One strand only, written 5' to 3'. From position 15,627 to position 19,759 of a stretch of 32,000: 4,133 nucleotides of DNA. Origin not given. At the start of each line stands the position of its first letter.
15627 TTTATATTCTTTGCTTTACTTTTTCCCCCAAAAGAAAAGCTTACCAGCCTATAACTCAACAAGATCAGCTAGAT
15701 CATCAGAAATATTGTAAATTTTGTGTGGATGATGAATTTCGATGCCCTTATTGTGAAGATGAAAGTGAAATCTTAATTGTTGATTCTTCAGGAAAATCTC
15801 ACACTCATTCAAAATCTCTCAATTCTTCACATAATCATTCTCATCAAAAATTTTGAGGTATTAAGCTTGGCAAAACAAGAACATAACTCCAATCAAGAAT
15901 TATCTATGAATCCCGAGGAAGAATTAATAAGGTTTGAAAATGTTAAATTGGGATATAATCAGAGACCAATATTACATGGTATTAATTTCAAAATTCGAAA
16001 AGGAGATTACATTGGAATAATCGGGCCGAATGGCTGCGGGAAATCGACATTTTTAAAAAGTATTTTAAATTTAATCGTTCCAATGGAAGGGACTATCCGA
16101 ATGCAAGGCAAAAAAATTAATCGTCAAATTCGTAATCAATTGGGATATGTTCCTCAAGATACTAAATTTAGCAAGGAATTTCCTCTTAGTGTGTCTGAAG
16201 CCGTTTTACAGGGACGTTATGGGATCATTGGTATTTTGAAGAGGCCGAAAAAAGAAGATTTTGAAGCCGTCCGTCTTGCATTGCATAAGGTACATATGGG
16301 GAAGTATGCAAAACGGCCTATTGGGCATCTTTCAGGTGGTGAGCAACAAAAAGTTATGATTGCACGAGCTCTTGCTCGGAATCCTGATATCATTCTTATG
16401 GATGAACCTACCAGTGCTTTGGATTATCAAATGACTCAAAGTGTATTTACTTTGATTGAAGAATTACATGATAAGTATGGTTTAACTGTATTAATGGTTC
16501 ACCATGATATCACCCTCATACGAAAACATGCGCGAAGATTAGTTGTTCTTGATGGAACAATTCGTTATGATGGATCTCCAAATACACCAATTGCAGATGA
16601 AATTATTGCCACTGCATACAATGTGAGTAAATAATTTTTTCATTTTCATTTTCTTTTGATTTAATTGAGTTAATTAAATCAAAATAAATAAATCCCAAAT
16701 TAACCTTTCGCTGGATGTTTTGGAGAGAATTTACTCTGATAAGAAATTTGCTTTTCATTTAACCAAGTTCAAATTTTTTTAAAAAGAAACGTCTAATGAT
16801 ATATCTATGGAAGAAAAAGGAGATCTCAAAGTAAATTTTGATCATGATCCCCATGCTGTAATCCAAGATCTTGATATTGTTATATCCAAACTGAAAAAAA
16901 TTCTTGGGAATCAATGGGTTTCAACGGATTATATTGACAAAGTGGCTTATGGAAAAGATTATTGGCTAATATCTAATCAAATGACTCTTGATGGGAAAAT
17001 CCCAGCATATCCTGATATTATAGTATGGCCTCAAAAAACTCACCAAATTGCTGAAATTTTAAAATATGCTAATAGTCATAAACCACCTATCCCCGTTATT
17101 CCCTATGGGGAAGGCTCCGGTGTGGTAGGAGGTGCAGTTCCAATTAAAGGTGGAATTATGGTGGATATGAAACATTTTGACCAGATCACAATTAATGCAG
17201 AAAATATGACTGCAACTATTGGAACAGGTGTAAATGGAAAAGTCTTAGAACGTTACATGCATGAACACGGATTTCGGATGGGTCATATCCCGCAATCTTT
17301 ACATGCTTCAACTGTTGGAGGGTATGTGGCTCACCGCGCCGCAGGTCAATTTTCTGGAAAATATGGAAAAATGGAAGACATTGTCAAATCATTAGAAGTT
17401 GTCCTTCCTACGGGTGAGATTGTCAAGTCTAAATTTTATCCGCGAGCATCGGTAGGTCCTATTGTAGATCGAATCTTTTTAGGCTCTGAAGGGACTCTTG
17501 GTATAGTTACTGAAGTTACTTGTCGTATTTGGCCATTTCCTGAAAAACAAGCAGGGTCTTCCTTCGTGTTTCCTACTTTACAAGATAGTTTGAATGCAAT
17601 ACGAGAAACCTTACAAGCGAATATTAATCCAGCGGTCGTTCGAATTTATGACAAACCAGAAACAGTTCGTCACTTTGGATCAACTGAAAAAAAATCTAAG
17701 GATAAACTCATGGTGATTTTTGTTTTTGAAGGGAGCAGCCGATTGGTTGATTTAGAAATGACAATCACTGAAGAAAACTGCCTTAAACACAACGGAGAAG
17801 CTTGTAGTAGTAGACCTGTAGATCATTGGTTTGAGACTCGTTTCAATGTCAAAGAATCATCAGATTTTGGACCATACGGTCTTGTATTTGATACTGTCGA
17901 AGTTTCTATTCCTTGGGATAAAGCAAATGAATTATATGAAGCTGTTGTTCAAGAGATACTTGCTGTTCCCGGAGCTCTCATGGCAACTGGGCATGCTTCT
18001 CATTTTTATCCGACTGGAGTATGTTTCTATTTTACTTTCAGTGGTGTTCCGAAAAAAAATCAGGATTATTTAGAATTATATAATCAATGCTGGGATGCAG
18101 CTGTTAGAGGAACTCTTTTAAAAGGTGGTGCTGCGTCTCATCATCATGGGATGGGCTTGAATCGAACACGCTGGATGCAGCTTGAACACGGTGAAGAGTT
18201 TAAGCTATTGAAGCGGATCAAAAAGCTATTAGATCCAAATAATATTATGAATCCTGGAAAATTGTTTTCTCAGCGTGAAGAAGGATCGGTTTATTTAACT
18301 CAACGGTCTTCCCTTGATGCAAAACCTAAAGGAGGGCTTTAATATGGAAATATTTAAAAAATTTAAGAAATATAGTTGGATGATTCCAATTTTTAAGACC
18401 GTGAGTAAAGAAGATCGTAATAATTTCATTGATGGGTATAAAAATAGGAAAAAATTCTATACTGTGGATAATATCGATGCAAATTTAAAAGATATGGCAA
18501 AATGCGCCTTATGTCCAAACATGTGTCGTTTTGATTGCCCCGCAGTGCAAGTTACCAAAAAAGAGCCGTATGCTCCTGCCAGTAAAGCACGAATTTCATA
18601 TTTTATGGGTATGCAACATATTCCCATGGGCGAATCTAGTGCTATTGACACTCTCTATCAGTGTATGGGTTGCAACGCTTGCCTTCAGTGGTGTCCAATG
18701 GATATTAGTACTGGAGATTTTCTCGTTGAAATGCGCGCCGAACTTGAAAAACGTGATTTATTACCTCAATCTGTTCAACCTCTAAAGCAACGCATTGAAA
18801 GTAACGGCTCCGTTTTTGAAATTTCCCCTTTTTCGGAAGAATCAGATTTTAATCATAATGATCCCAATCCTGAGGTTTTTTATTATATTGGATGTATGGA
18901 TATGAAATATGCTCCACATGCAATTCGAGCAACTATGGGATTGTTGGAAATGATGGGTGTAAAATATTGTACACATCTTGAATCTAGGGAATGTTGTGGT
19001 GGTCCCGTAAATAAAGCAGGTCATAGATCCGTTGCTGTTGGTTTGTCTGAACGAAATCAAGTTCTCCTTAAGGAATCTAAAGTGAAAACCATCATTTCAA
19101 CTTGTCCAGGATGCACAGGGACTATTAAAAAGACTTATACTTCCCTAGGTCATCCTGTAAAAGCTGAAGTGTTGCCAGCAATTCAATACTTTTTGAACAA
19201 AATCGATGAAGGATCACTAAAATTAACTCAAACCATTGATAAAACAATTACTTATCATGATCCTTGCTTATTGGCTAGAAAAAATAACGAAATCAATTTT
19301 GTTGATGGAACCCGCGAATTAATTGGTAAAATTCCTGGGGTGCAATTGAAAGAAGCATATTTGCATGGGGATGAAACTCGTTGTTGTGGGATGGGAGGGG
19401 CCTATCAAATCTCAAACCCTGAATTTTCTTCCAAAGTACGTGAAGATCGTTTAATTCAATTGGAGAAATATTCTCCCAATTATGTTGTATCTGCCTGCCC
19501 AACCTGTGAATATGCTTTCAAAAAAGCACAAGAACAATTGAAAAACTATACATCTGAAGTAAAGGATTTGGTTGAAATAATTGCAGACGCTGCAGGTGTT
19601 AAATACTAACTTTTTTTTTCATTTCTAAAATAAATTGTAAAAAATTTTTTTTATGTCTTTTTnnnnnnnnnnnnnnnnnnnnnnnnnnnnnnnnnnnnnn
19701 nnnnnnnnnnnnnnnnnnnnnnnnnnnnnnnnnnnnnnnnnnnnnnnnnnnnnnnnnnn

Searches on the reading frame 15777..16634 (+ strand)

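Call 10: search_protein_families(library=pfam, proteins=[window:15777-16634:+])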
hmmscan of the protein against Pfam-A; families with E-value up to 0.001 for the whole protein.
window:15777-16634:+ (285 aa): 5 families
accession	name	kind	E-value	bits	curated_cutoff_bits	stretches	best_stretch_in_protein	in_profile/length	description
PF00005.33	ABC_tran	-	2.8e-34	119.1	25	1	66-213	1-137/137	ABC transporter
PF13304.12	AAA_21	-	5.2e-13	50.2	27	1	146-248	220-303/304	AAA domain, putative AbiEii toxin, Type IV TA system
PF02463.25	SMC_N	-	2.3e-08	34.2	40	1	79-241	27-197/220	RecF/RecN/SMC N terminal domain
PF13555.12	AAA_29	-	0.00018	21.6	27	1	70-104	16-50/61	P-loop containing region of AAA domain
PF09547.16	SpoIVA_ATPase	-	0.00065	19.6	26.6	0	73-101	14-42/237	Stage IV sporulation protein A, ATPase domain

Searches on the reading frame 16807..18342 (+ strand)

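Call 10: search_protein_families(library=pfam, proteins=[window:16807-18342:+])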
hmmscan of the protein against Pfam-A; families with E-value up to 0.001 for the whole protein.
window:16807-18342:+ (511 aa): 2 families
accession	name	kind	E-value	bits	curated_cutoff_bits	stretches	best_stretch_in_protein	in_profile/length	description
PF01565.28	FAD_binding_4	-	3.3e-36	124.5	26.4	1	69-207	1-137/139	FAD binding domain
PF02913.24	FAD-oxidase_C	-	1.5e-32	113.7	21.2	1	245-486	2-248/248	FAD linked oxidases, C-terminal domain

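Call 78: search_protein_families(library=ncbifam, proteins=[window:16807-18342:+], max_evalue=0.01)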
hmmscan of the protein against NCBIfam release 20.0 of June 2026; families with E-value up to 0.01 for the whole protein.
window:16807-18342:+ (511 aa): 10 families
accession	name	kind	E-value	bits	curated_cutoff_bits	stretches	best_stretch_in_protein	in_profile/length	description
TIGR00387.1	glcD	equivalog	5.3e-55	186.9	567.9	1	72-485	1-413/413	glycolate oxidase subunit GlcD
NF008408.0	PRK11230.1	equivalog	1.7e-27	96.1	897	1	68-282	55-268/499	glycolate oxidase subunit GlcD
NF049975.1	2HglutDHaseYdiJ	equivalog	3.4e-24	84.7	1350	2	68-212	51-196/1018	D-2-hydroxyglutarate dehydrogenase YdiJ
NF008439.0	PRK11282.1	equivalog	3.1e-12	46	284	1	79-268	9-196/358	glycolate oxidase subunit GlcE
TIGR01678.1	FAD_lactone_ox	subfamily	7e-08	31.8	396.8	1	67-265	13-200/438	sugar 1,4-lactone oxidase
NF041227.1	BagG_FevA2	exception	2e-06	26.7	850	1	69-253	46-219/455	bagremycin/ferroverdin biosynthesis FAD-dependent oxygenase BagG/FevA2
NF053785.1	DcplphribOxDprE1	equivalog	1.4e-05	24.5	500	1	97-239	40-178/449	decaprenylphosphoryl-beta-D-ribose oxidase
TIGR01679.1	bact_FAD_ox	subfamily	5.1e-05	22.4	292.25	1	63-241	6-172/419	FAD-linked oxidoreductase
NF010480.0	PRK13905.1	equivalog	5.1e-05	22.3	259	1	70-207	35-163/303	UDP-N-acetylmuramate dehydrogenase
TIGR01677.1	pln_FAD_oxido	subfamily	0.00042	18.9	383.1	1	116-239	83-209/560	FAD-dependent oxidoreductase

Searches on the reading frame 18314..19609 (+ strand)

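Call 10: search_protein_families(library=pfam, proteins=[window:18314-19609:+])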
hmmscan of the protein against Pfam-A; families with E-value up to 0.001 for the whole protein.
window:18314-19609:+ (431 aa): 3 families
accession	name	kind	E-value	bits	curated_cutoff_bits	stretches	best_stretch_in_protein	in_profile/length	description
PF02754.22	CCG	-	1.7e-26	92.6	20.6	2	312-403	1-85/85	Cysteine-rich domain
PF13183.11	Fer4_8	-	2.6e-07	31.5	27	1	61-131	2-68/68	4Fe-4S dicluster domain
PF13534.11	Fer4_17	-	2.2e-05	25.4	22.2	1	63-132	1-61/61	4Fe-4S dicluster domain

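Call 78: search_protein_families(library=ncbifam, proteins=[window:18314-19609:+], max_evalue=0.01)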
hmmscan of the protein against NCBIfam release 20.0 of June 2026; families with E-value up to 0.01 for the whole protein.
window:18314-19609:+ (431 aa): 14 families
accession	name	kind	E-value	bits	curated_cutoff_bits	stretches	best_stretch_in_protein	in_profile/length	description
NF004898.0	PRK06259.1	equivalog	1.1e-44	152.9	385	1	49-425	122-486/488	fumarate reductase (CoM/CoB) subunit TfrB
NF045670.1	quin_L_LdhH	equivalog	8.8e-36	123.4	800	2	180-423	461-705/706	L-lactate dehydrogenase (quinone) large subunit LdhH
NF008369.0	PRK11168.1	equivalog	5.8e-30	104.5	278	2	181-405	162-383/401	anaerobic glycerol-3-phosphate dehydrogenase subunit C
NF045663.1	diclust_near_Sec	equivalog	2e-27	95.7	530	1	59-406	301-622/759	pyridine nucleotide-disulfide oxidoreductase/dicluster-binding protein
TIGR03379.1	glycerol3P_GlpC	equivalog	1.4e-20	73.4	279.9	1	187-405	163-380/397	anaerobic glycerol-3-phosphate dehydrogenase subunit GlpC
NF008434.0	PRK11274.1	equivalog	2e-20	73.1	333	1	181-407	163-393/409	glycolate oxidase subunit GlcF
NF045724.1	ferredox_TmcB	equivalog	2.1e-13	49.7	735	2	285-423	288-424/430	electron transfer complex ferredoxin TmcB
TIGR03288.1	CoB_CoM_SS_B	equivalog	1.5e-12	47.4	345.15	2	303-417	137-252/290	CoB--CoM heterodisulfide reductase subunit B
NF041780.1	hetero_SS_HdrB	equivalog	2.1e-08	33.8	450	1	353-420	202-269/304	ferredoxin:CoB-CoM heterodisulfide reductase subunit HdrB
NF045796.1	DsrK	equivalog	5.1e-08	32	400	1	283-420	296-431/453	sulfate reduction electron transfer complex DsrMKJOP subunit DsrK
NF045711.1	sulf_resp_HmcF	equivalog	1.1e-06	27.8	750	1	285-410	308-433/457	sulfate respiration complex iron-sulfur protein HmcF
TIGR03290.1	CoB_CoM_SS_C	equivalog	0.00038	20.5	160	1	93-159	23-90/144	CoB--CoM heterodisulfide reductase subunit C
NF009226.0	PRK12576.1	equivalog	0.00038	19.9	344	1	56-143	148-236/317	succinate dehydrogenase/fumarate reductase iron-sulfur subunit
TIGR01971.1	NuoI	subfamily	0.004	16.7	113.05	0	115-130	42-57/121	NADH-quinone oxidoreductase, chain I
